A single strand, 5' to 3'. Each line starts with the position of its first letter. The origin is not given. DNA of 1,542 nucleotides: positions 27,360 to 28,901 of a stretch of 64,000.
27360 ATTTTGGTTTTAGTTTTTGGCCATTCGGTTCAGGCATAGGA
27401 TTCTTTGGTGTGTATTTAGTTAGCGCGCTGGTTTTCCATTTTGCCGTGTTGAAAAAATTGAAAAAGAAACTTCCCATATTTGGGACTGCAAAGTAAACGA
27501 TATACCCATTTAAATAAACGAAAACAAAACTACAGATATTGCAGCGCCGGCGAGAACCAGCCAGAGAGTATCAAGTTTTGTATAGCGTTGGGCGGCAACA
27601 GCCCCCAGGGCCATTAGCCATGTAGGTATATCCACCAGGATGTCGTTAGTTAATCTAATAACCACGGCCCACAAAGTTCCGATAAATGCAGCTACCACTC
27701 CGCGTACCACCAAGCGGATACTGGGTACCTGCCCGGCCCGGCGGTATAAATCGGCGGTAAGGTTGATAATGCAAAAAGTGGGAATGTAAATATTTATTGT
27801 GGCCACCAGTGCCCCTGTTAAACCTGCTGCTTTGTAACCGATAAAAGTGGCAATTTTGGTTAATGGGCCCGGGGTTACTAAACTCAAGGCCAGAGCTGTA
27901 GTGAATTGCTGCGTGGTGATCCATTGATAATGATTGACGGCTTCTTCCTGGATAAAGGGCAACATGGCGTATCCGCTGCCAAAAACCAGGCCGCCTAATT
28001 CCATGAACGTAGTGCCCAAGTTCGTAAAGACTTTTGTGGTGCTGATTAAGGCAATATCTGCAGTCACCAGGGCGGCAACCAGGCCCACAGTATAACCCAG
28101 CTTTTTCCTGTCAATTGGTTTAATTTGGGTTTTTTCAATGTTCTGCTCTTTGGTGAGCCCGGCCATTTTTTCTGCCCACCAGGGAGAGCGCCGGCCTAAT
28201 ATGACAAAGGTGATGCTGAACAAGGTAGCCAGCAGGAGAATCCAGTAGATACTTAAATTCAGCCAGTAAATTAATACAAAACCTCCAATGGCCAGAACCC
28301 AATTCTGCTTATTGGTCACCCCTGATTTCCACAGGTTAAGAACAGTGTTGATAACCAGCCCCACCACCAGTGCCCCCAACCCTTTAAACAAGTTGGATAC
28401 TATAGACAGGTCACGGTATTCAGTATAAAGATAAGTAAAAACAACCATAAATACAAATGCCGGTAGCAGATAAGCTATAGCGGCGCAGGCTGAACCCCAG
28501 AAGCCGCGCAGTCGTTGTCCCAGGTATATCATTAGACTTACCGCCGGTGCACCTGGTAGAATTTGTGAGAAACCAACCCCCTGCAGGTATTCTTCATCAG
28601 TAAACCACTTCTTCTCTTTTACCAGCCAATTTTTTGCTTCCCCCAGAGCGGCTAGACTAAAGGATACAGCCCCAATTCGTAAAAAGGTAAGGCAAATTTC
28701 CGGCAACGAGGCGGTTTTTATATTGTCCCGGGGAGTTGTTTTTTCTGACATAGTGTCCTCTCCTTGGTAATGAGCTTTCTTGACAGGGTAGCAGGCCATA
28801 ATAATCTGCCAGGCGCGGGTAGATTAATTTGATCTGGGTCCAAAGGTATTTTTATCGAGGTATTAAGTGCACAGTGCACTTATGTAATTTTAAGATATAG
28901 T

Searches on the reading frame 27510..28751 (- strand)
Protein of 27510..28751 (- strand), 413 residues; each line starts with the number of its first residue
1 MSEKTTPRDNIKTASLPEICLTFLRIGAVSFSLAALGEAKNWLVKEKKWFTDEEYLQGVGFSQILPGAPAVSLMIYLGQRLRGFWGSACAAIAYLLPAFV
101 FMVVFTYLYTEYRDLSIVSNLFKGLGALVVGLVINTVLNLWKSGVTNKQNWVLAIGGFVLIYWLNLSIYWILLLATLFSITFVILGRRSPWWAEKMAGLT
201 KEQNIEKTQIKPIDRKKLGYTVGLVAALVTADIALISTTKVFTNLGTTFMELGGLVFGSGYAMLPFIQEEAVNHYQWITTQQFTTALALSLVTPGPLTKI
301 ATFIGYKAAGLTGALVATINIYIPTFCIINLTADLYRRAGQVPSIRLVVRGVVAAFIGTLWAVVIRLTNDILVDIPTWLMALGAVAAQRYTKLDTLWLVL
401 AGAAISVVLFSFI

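Call 6: search_protein_families(library=pfam, proteins=[window:27510-28751:-], max_evalue=0.01)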
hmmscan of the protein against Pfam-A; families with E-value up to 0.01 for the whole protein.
window:27510-28751:- (413 aa): 1 family
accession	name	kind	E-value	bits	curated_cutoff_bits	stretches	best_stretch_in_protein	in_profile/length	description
PF02417.20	Chromate_transp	-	7.5e-72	241.2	28.6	2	244-406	2-165/166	Chromate transporter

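Call 39: search_protein_families(library=ncbifam, proteins=[window:27510-28751:-], max_evalue=0.001)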
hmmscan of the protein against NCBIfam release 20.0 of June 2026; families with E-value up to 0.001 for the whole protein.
window:27510-28751:- (413 aa): 3 families
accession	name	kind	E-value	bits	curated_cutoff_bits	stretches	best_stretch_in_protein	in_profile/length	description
TIGR00937.1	2A51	subfamily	6.7e-76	256.3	171.7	1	23-404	1-366/368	chromate efflux transporter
NF053759.1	ChrTpChrBBac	equivalog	1.3e-26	93.4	250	2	244-359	3-122/180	chromate efflux transporter ChrB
NF053760.1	ChrTpChrABac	equivalog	3.4e-23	82.8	250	2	247-371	8-136/178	chromate efflux transporter ChrA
